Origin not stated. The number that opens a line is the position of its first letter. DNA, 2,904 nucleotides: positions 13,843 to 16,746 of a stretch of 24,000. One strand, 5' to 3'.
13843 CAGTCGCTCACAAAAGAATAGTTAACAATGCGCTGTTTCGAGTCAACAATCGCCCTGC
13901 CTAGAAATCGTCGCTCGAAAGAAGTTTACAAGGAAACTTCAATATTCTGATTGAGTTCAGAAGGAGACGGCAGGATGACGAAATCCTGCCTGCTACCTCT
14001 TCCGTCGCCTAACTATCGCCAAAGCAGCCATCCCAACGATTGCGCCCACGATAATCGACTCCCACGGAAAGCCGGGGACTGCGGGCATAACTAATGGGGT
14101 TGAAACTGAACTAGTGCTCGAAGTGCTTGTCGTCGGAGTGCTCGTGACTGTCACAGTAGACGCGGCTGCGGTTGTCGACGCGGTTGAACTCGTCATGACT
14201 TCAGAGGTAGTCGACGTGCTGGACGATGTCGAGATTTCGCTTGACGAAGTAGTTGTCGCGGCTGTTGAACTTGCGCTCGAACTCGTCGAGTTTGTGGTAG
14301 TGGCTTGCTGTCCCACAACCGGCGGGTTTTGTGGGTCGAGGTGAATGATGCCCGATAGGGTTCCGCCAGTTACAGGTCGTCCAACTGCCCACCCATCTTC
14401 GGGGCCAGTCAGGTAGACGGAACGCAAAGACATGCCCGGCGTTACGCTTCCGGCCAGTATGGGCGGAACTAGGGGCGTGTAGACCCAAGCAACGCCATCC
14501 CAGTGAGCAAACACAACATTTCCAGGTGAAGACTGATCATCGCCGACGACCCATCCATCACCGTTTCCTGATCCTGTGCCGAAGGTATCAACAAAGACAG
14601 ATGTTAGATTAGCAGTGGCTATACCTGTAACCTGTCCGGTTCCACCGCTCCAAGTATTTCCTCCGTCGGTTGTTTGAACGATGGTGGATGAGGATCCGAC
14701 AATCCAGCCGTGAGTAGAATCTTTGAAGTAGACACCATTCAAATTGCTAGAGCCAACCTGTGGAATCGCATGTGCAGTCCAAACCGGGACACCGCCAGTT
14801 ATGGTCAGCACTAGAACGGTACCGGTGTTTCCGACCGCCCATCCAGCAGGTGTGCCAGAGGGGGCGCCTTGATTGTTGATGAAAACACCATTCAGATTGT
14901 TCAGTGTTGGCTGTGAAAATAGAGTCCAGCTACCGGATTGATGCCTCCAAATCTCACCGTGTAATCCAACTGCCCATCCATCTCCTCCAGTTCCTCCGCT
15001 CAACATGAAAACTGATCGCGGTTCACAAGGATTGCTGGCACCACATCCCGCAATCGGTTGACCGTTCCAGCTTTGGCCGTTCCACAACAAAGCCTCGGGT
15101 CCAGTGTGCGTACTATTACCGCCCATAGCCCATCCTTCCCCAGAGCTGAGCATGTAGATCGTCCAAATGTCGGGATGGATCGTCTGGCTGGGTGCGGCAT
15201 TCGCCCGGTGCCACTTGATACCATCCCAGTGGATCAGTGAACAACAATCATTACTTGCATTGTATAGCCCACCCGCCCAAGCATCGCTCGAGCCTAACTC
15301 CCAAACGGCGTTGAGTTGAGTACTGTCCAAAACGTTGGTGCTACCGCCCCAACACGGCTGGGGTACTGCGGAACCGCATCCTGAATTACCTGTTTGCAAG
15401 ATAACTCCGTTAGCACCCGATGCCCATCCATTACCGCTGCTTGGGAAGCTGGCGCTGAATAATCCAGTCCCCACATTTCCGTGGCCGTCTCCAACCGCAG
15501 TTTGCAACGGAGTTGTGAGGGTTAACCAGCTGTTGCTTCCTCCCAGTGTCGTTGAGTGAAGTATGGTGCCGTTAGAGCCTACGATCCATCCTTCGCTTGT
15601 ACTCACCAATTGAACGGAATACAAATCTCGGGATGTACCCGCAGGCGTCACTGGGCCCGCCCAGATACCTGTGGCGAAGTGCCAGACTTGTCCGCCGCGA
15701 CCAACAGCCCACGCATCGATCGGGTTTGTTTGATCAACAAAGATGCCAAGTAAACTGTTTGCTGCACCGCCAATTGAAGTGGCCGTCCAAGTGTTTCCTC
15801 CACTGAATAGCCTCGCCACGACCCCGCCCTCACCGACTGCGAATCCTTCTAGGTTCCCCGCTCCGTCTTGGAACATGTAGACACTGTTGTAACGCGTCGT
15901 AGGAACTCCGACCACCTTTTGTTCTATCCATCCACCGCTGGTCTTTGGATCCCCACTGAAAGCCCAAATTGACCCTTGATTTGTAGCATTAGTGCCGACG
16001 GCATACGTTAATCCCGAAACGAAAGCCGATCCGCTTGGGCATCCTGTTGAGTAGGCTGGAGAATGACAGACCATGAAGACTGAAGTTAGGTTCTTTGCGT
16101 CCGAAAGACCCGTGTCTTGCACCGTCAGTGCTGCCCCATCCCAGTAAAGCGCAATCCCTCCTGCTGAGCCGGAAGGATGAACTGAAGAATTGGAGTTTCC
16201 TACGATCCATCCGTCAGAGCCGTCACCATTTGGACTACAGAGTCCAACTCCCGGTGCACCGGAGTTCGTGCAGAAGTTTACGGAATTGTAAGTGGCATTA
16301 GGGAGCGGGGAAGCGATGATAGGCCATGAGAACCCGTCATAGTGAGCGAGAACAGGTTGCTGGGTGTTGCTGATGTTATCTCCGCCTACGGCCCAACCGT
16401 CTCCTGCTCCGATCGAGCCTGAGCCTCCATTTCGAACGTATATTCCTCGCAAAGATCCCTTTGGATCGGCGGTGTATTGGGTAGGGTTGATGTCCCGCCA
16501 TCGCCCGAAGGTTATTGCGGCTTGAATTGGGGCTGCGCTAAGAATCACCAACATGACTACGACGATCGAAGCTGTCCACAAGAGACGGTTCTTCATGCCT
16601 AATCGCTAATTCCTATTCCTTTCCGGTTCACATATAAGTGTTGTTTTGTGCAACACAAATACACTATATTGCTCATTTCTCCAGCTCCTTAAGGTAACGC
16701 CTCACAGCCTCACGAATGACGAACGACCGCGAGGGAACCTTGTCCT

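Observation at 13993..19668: Two tandem paralogous 14-blade beta-propeller proteins with S/T stalk and PGF-CTERM: candidate novel archaeal envelope or S-layer proteins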

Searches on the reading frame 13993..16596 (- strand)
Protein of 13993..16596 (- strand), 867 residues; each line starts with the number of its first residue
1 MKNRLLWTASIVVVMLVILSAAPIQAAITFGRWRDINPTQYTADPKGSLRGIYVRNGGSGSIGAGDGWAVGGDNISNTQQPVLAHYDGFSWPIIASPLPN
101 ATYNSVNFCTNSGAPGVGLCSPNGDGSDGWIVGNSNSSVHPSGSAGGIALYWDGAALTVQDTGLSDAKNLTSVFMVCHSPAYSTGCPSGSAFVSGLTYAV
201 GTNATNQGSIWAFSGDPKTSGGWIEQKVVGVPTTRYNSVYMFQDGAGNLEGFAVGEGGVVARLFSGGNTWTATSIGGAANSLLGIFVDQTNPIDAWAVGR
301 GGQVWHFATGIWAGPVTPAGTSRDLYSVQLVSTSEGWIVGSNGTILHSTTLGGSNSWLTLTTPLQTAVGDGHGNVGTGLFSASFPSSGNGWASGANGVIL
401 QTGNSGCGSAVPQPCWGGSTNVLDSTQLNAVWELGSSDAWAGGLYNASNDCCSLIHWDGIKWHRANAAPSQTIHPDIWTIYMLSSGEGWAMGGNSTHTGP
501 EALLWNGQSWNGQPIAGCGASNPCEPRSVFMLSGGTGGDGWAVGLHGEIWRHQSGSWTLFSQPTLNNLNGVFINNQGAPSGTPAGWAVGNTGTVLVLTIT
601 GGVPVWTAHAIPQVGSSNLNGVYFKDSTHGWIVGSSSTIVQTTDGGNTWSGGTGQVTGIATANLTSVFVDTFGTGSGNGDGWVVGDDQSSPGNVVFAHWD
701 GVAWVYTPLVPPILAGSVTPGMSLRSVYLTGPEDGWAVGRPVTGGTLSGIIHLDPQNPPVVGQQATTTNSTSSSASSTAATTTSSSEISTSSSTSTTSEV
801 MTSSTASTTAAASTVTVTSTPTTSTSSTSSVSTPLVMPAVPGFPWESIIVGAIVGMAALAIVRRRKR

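Call 5: search_protein_families(library=pfam, proteins=[window:13993-16596:-], max_evalue=1)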
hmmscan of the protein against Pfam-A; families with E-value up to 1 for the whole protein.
window:13993-16596:- (867 aa): 1 family
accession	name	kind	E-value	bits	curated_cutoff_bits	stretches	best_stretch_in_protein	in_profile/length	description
PF14870.12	PSII_BNR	-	2.1e-09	37.5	27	2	617-704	18-94/303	Photosynthesis system II assembly factor YCF48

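Call 6: search_protein_families(library=ncbifam, proteins=[window:13993-16596:-], max_evalue=1)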
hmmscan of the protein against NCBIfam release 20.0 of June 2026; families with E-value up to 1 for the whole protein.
window:13993-16596:- (867 aa): 2 families
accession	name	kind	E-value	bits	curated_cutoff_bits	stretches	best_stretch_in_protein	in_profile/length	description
NF010237.0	PRK13684.1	equivalog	1.7e-08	33.9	326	2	616-705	45-122/334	photosynthesis system II assembly factor Ycf48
NF033507.3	Loki-CTERM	subfamily_domain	0.0001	22.5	19.9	1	840-867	1-26/27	Loki-CTERM sorting domain-containing protein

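Call 25: search_protein_representatives(protein=window:13993-16596:-)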
Query: 867 residues. Proteins with E-value up to 0.001 (for the whole library): 12899; up to 1e-10: 2937; up to 1e-30: 114. The best 150 are listed.
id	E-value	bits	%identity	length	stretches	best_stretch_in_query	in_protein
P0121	5.9e-232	789.1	57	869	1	7-866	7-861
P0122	1.6e-193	661.9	53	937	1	3-867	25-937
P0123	7.6e-178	610.0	47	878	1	7-867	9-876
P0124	1.1e-172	592.9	61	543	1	4-544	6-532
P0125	2.1e-172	592.0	51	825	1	12-762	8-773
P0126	4.2e-147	508.3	52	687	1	1-661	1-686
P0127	2.1e-133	463.0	58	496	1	2-444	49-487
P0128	2.2e-114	400.0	45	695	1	212-865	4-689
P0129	7.1e-93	328.8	40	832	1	2-867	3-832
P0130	2.2e-83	297.4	69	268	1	30-258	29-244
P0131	4.5e-81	289.8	44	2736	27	581-657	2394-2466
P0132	3.8e-76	273.5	41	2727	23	535-650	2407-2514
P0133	1.9e-75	271.1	37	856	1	9-867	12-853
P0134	4.5e-74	266.6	58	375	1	528-867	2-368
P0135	3.2e-65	237.3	38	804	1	23-867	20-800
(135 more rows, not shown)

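Call 61: predict_structure(alignment_id=A2)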
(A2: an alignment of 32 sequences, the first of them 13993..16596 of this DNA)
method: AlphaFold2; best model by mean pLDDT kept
length: 867 residues; sequences in the alignment: 32
mean_pLDDT: 77.8   pTM: 0.76
mean pLDDT of the five models: 77.8, 77.6, 76.9, 75.1, 74.4
residues with pLDDT >= 90: 342; 70-90: 295; 50-70: 107; < 50: 123
segments of 3 or more residues with pLDDT < 50: 22-27, 121-123, 181-184, 362-374, 674-677, 716-718, 759-841
pLDDT, mean of each block of 10 residues (from residue 1): 77 80 50 74 71 86 86 83 87 88 89 51 66 80 81 90 94 84 54 77 96 88 95 97 86 97 90 93 90 90 92 75 91 90 87 86 46 63 87 88 68 70 75 91 82 85 82 81 92 76 90 83 87 81 95 93 96 76 90 95 93 96 91 97 92 93 93 56 92 86 86 58 90 88 75 68 34 29 26 26 27 26 29 36 64 85 72
secondary structure, 60 per line:
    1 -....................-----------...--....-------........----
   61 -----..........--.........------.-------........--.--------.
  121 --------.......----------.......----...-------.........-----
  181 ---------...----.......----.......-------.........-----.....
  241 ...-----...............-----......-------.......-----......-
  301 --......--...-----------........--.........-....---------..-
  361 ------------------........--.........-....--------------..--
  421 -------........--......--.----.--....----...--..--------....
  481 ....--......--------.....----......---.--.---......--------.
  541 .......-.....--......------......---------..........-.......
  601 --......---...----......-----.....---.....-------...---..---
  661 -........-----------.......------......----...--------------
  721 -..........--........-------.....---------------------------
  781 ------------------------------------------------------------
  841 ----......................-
elements in order (helices of 4 or more, strands of 3 or more residues): H2-21 E33-35 H38-41 E49-56 E66-75 E78-86 E101-108 E129-135 E146-152 E157-159 E167-175 E197-203 E208-214 E222-230 E236-243 E249-255 E259-263 E269-274 E282-288 E294-299 E303-308 E311-313 E325-332 E335-340 E345-348 E379-386 E389-394 E399-402 E428-435 E438-443 E454-457 E462-464 E477-484 E487-492 E501-505 E510-515 E526-531 E540-544 E549-553 E556-561 E568-573 E583-589 E594-600 E603-608 E619-624 E630-634 E638-642 E650-652 E662-669 E681-687 E694-699 E704-706 E722-731 E734-741 E749-753 H845-866

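Call 66: fold_search(model_id=the predicted structure, library=pdb)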
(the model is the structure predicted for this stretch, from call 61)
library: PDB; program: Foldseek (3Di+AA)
matches with E <= 10: 1562; with E <= 0.001: 717
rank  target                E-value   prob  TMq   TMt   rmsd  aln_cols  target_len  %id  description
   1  1nr0                  2.1e-13  1.00  0.42  0.55   8.8       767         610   11  Two Seven-Bladed Beta-Propeller Domains Revealed By The Structure Of A C. elegans Homologue Of Yeast Actin Interacting P (released 2003-07-01)
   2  9d5n_CH               7.6e-13  1.00  0.38  0.49  10.8       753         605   11  48-nm doublet microtubule from Trichomonas vaginalis strain G3 (released 2025-05-14)
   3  7rro_e                8.0e-13  1.00  0.34  0.43  11.2       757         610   10  Structure of the 48-nm repeat doublet microtubule from bovine tracheal cilia (released 2021-10-27)
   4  6p2o_A                3.2e-12  1.00  0.29  0.34  13.5       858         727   14  Crystal structure of Streptomyces rapamycinicus GH74 in complex with xyloglucan fragments XLLG and XXXG (released 2019-07-31)
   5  1pgu_B                4.7e-12  1.00  0.37  0.48  11.9       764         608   10  YEAST ACTIN INTERACTING PROTEIN 1 (AIP1), Se-Met PROTEIN, MONOCLINIC CRYSTAL FORM (released 2003-07-15)
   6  2cn2_A                5.6e-12  1.00  0.29  0.34  14.1       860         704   13  Crystal Structures of Clostridium thermocellum Xyloglucanase (released 2006-05-22)
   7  6p2n                  6.8e-12  1.00  0.32  0.35  13.1       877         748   12  Crystal structure of Paenibacillus graminis GH74 (PgGH74) (released 2019-07-31)
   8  8to0_BG               8.2e-12  1.00  0.34  0.44  10.9       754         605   10  48-nm repeating structure of doublets from mouse sperm flagella (released 2023-11-01)
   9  9qfq_P                8.6e-12  1.00  0.43  0.57   8.6       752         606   12  Cryo-EM structure of the cofilactin barbed end bound by AIP1 (released 2025-10-08)
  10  9e2g_2B               9.0e-12  1.00  0.33  0.42  11.4       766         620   11  Cryo-EM structure of 48 nm repeat of microtubule doublet from T. brucei flagellum (released 2025-03-12)
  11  1pgu_A                9.0e-12  1.00  0.32  0.41  13.3       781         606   10  YEAST ACTIN INTERACTING PROTEIN 1 (AIP1), Se-Met PROTEIN, MONOCLINIC CRYSTAL FORM (released 2003-07-15)
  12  8snb_4A               1.6e-11  1.00  0.35  0.44  11.9       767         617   11  atomic model of sea urchin sperm doublet microtubule (48-nm periodicity) (released 2023-06-28)
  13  8snb_4B               2.5e-11  1.00  0.36  0.45  11.2       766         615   11  atomic model of sea urchin sperm doublet microtubule (48-nm periodicity) (released 2023-06-28)
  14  2ebs_A                2.9e-11  1.00  0.30  0.32  12.8       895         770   13  Crystal Structure Anaalysis of Oligoxyloglucan reducing-end-specific cellobiohydrolase (OXG-RCBH) D465N Mutant Complex (released 2007-06-26)
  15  6mgj_A                3.8e-11  1.00  0.31  0.34  13.4       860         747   12  Crystal structure of the catalytic domain from GH74 enzyme PoGH74 from Paenibacillus odorifer, apoenzyme (released 2019-01-23)
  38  4a2m_C                9.9e-10  1.00  0.29  0.33  12.2       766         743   12  Structure of the periplasmic domain of the heparin and heparan sulphate sensing hybrid two component system BT4663 in  (released 2012-05-02)
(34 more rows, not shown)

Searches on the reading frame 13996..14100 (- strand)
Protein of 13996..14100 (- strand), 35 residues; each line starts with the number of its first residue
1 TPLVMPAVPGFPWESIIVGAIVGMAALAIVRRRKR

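Call 41: search_protein_families(library=ncbifam, proteins=[window:13996-14100:-], max_evalue=10)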
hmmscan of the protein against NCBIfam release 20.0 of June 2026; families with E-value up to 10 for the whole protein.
seq(35 aa): 7 families
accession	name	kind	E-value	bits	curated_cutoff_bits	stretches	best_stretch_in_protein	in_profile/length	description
NF033507.3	Loki-CTERM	subfamily_domain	2.9e-07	30.5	19.9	1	8-35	1-26/27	Loki-CTERM sorting domain-containing protein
NF040681.2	GPS-CTERM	domain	0.0065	16.6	28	1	17-35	10-28/28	GPS-CTERM domain-containing protein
TIGR03370.1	VPLPA-CTERM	domain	0.0099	15.9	25.35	1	22-35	12-25/25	VPLPA-CTERM sorting domain-containing protein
NF045529.2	Heimdall-CTERM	domain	0.028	14.8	24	1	17-35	7-25/26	Heimdall-CTERM domain-containing surface protein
TIGR01167.1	LPXTG_anchor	domain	0.11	13.2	15.9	1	16-34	14-33/34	LPXTG cell wall anchor domain-containing protein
NF033846.1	Rumino_NPXTG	domain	0.15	12.4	23.5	1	16-35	11-30/30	NPXTG-anchored protein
TIGR04126.1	PGF_CTERM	domain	8.5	6.2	24.5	1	17-35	10-28/28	PGF-CTERM sorting domain-containing protein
